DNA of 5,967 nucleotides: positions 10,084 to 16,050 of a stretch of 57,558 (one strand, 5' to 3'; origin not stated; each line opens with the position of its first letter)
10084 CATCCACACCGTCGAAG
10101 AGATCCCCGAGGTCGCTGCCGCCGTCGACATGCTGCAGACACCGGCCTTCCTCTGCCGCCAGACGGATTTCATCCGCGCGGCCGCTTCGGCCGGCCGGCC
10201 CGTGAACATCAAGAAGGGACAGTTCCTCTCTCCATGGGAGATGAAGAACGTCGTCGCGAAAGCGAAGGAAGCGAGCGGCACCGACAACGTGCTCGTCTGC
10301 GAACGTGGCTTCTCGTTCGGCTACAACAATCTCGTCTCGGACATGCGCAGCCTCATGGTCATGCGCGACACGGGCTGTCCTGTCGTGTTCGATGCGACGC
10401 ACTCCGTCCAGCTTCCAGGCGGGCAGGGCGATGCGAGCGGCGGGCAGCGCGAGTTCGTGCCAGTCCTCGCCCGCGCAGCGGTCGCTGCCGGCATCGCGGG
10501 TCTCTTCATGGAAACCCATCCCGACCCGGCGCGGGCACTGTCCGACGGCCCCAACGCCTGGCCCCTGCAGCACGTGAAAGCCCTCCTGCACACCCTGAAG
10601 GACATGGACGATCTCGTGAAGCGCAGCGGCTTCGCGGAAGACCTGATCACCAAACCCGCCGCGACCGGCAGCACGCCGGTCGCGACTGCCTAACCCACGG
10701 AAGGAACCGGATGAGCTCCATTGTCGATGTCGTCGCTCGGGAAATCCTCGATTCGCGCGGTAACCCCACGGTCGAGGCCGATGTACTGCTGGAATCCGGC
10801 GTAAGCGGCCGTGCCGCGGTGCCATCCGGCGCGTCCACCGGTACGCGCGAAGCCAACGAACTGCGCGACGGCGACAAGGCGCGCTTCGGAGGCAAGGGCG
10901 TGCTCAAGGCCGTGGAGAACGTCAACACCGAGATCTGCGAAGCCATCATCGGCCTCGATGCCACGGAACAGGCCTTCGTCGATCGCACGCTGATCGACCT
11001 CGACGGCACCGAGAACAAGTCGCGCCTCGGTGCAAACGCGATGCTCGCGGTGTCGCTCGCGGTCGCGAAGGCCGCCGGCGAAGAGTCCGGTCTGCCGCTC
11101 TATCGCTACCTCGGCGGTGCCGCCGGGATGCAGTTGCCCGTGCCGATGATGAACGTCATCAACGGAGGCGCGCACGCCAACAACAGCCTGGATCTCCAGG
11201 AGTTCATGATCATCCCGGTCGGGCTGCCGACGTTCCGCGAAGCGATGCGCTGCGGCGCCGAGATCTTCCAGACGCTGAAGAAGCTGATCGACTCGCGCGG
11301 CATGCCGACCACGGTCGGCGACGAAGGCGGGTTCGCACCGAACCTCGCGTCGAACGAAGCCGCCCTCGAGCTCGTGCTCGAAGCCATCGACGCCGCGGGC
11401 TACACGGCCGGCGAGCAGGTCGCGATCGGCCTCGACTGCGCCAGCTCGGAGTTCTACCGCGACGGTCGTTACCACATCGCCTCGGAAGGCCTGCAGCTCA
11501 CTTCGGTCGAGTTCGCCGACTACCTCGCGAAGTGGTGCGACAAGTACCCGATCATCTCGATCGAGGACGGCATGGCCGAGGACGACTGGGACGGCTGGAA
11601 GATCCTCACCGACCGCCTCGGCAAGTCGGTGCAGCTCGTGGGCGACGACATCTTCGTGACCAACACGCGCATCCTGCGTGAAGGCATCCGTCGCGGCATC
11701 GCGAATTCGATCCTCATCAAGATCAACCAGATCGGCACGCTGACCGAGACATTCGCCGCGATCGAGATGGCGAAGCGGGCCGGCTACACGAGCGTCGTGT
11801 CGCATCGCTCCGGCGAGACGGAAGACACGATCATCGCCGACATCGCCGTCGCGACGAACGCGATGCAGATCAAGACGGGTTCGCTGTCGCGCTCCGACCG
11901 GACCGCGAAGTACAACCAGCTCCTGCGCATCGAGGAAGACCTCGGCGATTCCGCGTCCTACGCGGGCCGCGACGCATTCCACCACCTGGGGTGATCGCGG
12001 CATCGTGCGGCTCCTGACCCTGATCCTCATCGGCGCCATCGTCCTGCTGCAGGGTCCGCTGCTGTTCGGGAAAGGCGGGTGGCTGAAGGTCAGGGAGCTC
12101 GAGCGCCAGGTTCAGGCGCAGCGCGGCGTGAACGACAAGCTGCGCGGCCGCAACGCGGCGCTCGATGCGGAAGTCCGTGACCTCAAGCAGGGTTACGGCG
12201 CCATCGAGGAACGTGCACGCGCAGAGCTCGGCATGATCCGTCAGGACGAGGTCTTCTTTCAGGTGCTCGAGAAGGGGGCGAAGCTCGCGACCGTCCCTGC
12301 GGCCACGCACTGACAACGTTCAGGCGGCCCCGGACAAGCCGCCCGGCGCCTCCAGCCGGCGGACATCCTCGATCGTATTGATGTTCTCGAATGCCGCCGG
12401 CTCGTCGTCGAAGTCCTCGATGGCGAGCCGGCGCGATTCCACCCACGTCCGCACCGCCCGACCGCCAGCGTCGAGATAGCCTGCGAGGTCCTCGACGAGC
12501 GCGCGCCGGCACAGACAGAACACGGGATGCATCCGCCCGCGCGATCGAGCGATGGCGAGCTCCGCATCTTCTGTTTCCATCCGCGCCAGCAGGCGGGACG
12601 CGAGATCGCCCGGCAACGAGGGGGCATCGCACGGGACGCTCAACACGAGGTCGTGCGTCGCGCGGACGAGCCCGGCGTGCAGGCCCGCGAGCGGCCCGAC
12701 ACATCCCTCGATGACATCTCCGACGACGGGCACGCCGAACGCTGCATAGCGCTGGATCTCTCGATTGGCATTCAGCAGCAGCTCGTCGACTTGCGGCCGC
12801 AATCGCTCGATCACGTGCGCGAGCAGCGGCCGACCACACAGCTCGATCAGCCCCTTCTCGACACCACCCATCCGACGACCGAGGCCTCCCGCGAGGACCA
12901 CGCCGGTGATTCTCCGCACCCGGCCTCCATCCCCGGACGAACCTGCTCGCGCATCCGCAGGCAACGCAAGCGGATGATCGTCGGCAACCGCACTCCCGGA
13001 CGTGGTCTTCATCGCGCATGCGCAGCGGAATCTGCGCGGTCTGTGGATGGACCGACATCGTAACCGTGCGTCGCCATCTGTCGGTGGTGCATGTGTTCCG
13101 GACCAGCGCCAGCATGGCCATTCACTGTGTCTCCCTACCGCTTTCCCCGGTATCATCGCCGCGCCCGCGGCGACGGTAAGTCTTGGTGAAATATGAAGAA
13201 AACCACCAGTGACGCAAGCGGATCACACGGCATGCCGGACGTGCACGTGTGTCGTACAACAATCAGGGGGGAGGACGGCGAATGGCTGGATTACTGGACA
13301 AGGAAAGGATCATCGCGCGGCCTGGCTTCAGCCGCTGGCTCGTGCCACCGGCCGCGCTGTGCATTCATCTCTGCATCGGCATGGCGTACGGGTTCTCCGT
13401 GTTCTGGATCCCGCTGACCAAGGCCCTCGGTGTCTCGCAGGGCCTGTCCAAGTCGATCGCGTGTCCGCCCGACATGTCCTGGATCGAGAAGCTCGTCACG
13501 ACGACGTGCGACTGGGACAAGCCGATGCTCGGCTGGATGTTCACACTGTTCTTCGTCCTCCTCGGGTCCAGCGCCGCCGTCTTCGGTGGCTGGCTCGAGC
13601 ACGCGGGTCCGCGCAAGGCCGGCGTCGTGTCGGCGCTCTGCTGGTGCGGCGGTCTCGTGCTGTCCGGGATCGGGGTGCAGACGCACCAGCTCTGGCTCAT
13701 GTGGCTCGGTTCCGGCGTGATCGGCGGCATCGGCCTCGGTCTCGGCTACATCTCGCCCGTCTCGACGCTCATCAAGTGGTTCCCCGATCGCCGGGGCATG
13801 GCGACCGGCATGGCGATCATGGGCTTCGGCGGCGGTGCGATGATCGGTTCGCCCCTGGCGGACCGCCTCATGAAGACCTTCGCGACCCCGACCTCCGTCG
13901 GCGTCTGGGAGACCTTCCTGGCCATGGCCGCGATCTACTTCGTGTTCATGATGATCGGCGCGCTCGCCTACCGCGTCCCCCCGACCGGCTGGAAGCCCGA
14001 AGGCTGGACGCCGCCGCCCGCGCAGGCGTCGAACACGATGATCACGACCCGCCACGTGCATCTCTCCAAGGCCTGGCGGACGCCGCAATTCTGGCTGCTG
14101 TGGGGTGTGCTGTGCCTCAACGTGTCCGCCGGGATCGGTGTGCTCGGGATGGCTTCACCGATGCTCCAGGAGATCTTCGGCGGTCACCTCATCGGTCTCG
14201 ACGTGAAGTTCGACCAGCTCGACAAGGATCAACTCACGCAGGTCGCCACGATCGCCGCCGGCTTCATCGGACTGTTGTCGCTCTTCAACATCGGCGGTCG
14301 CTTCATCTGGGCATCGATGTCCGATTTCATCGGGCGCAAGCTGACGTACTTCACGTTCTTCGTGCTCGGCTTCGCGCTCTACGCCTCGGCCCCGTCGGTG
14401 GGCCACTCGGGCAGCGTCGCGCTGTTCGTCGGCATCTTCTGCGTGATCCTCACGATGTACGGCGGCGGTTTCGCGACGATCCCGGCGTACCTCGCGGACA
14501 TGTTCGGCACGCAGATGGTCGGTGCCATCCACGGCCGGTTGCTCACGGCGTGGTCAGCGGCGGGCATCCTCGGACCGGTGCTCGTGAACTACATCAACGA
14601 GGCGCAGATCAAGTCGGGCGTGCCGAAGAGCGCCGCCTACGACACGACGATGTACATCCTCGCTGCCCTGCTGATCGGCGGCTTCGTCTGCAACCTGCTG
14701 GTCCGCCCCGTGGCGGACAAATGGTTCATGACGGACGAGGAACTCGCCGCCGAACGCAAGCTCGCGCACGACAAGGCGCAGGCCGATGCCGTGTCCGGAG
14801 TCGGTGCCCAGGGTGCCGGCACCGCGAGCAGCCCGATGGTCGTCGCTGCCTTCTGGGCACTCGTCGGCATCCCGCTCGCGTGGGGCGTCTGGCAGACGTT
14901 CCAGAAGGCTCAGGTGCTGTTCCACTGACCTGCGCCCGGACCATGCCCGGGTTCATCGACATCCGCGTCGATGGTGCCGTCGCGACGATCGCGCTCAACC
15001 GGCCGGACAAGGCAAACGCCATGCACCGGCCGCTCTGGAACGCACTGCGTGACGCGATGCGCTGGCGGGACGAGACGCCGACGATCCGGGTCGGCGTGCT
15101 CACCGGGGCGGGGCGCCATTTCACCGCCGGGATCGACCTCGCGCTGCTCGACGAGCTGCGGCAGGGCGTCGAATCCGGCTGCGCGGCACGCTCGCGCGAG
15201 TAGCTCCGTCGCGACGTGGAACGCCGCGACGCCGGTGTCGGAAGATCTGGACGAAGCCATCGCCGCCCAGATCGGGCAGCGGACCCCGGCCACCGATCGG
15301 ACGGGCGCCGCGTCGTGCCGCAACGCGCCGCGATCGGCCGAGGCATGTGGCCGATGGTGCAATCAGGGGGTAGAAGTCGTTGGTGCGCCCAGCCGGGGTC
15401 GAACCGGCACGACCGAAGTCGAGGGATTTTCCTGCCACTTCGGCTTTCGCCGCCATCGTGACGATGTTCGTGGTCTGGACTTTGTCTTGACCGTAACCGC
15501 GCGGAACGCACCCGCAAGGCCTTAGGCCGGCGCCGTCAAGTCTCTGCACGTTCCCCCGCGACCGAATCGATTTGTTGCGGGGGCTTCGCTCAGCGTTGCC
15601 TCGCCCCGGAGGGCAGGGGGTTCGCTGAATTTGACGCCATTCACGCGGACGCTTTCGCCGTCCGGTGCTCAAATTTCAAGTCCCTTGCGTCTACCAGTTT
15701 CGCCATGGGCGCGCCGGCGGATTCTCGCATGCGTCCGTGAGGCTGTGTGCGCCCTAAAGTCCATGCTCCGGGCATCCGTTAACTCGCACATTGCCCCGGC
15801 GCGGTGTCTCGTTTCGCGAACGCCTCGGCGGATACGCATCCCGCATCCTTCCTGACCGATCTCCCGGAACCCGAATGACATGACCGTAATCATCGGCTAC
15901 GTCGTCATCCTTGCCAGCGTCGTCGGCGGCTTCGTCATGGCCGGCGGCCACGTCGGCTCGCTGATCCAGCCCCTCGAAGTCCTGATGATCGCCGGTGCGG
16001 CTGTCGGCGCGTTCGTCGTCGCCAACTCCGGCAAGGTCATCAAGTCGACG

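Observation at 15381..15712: tRNA-Leu(UAA) gene interrupted in its anticodon loop by an ORF-less group I (IC3-type) intron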

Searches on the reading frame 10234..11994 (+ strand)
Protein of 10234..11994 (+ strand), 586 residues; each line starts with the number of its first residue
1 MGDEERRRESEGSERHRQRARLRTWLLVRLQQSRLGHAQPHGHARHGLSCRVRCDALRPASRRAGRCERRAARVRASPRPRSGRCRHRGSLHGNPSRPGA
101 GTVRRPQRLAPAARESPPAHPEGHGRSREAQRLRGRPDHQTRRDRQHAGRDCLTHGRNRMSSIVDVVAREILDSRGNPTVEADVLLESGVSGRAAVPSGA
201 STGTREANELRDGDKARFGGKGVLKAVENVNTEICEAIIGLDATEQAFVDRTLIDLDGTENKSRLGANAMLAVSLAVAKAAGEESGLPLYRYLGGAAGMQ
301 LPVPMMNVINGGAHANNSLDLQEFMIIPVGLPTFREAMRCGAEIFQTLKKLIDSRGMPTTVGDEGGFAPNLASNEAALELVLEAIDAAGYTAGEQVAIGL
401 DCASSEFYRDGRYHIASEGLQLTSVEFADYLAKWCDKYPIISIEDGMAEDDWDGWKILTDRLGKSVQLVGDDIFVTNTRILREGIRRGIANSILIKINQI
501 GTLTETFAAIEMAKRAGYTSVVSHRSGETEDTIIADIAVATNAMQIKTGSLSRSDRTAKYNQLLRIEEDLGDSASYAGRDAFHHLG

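Call 9: search_protein_families(library=pfam, proteins=[window:10234-11994:+])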
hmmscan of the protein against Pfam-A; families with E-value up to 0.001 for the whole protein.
window:10234-11994:+ (586 aa): 3 families
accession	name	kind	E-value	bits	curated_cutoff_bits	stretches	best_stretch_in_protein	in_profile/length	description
PF00113.28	Enolase_C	-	6.7e-130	433.1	21.5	1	300-582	3-293/296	Enolase, C-terminal TIM barrel domain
PF03952.21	Enolase_N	-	4.6e-59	198.7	35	1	163-293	1-131/131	Enolase, N-terminal domain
PF13378.12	MR_MLE_C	-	0.00022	21.4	29.4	1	418-545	50-175/219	Enolase C-terminal domain-like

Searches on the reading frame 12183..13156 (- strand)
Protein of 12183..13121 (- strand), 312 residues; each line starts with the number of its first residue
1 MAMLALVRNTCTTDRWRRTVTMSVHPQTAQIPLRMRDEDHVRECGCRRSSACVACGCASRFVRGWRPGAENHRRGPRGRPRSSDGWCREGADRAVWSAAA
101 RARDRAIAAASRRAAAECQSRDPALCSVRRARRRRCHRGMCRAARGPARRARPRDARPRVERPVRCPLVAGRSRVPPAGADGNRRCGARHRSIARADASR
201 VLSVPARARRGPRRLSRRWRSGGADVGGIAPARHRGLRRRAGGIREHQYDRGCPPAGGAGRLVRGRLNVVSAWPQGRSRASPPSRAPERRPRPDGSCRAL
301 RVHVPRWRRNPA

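Call 9: search_protein_families(library=pfam, proteins=[window:12183-13121:-])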
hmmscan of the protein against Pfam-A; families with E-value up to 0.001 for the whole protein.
window:12183-13121:- (312 aa): 0 families

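Call 59: search_protein_families(library=pfam, proteins=[window:12320-13156:-], max_evalue=0.001)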
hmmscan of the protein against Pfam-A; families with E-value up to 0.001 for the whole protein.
window:12320-13156:- (278 aa): 1 family
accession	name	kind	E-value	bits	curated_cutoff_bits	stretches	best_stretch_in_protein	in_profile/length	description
PF12804.13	NTP_transf_3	-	9.2e-39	133.6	27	1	85-236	1-154/160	MobA-like NTP transferase domain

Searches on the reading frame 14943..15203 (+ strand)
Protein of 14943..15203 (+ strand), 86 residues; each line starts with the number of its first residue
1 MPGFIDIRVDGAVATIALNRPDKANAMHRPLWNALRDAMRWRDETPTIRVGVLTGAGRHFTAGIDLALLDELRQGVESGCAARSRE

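Call 59: search_protein_families(library=pfam, proteins=[window:14943-15203:+], max_evalue=0.001)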
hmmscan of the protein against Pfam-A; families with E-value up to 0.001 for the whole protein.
window:14943-15203:+ (86 aa): 2 families
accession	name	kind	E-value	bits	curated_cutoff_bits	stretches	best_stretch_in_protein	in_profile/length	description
PF00378.25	ECH_1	-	2.5e-09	37.3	27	1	11-68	4-61/251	Enoyl-CoA hydratase/isomerase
PF16113.10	ECH_2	-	1.6e-07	31.6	27.2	1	14-73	2-62/335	Enoyl-CoA hydratase/isomerase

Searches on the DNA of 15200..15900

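Call 4: search_rna_families(source=window, start=15200, end=15900, threshold=evalue, max_evalue=10, show_alignments=5)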
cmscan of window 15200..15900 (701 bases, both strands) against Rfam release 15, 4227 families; matches with E-value up to 10: 4.
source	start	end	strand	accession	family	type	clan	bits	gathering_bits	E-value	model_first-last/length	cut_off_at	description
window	15459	15688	-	RF00028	Intron_gpI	Intron;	-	44.3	50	5.6e-10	1-253/253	no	Group I catalytic intron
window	15383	15453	+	RF04354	Plastid-ycf2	Cis-reg;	-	19.3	65.7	0.32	1-75/75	no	Plastid-ycf2 5UTR RNA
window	15200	15298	-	RF02342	ar7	Gene; sRNA;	-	13.8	60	3.2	1-145/145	no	Alphaproteobacterial sRNA ar7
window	15548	15630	-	RF01668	P10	Gene; sRNA;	-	12.7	37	5.7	1-72/72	no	Pseudomonas sRNA P10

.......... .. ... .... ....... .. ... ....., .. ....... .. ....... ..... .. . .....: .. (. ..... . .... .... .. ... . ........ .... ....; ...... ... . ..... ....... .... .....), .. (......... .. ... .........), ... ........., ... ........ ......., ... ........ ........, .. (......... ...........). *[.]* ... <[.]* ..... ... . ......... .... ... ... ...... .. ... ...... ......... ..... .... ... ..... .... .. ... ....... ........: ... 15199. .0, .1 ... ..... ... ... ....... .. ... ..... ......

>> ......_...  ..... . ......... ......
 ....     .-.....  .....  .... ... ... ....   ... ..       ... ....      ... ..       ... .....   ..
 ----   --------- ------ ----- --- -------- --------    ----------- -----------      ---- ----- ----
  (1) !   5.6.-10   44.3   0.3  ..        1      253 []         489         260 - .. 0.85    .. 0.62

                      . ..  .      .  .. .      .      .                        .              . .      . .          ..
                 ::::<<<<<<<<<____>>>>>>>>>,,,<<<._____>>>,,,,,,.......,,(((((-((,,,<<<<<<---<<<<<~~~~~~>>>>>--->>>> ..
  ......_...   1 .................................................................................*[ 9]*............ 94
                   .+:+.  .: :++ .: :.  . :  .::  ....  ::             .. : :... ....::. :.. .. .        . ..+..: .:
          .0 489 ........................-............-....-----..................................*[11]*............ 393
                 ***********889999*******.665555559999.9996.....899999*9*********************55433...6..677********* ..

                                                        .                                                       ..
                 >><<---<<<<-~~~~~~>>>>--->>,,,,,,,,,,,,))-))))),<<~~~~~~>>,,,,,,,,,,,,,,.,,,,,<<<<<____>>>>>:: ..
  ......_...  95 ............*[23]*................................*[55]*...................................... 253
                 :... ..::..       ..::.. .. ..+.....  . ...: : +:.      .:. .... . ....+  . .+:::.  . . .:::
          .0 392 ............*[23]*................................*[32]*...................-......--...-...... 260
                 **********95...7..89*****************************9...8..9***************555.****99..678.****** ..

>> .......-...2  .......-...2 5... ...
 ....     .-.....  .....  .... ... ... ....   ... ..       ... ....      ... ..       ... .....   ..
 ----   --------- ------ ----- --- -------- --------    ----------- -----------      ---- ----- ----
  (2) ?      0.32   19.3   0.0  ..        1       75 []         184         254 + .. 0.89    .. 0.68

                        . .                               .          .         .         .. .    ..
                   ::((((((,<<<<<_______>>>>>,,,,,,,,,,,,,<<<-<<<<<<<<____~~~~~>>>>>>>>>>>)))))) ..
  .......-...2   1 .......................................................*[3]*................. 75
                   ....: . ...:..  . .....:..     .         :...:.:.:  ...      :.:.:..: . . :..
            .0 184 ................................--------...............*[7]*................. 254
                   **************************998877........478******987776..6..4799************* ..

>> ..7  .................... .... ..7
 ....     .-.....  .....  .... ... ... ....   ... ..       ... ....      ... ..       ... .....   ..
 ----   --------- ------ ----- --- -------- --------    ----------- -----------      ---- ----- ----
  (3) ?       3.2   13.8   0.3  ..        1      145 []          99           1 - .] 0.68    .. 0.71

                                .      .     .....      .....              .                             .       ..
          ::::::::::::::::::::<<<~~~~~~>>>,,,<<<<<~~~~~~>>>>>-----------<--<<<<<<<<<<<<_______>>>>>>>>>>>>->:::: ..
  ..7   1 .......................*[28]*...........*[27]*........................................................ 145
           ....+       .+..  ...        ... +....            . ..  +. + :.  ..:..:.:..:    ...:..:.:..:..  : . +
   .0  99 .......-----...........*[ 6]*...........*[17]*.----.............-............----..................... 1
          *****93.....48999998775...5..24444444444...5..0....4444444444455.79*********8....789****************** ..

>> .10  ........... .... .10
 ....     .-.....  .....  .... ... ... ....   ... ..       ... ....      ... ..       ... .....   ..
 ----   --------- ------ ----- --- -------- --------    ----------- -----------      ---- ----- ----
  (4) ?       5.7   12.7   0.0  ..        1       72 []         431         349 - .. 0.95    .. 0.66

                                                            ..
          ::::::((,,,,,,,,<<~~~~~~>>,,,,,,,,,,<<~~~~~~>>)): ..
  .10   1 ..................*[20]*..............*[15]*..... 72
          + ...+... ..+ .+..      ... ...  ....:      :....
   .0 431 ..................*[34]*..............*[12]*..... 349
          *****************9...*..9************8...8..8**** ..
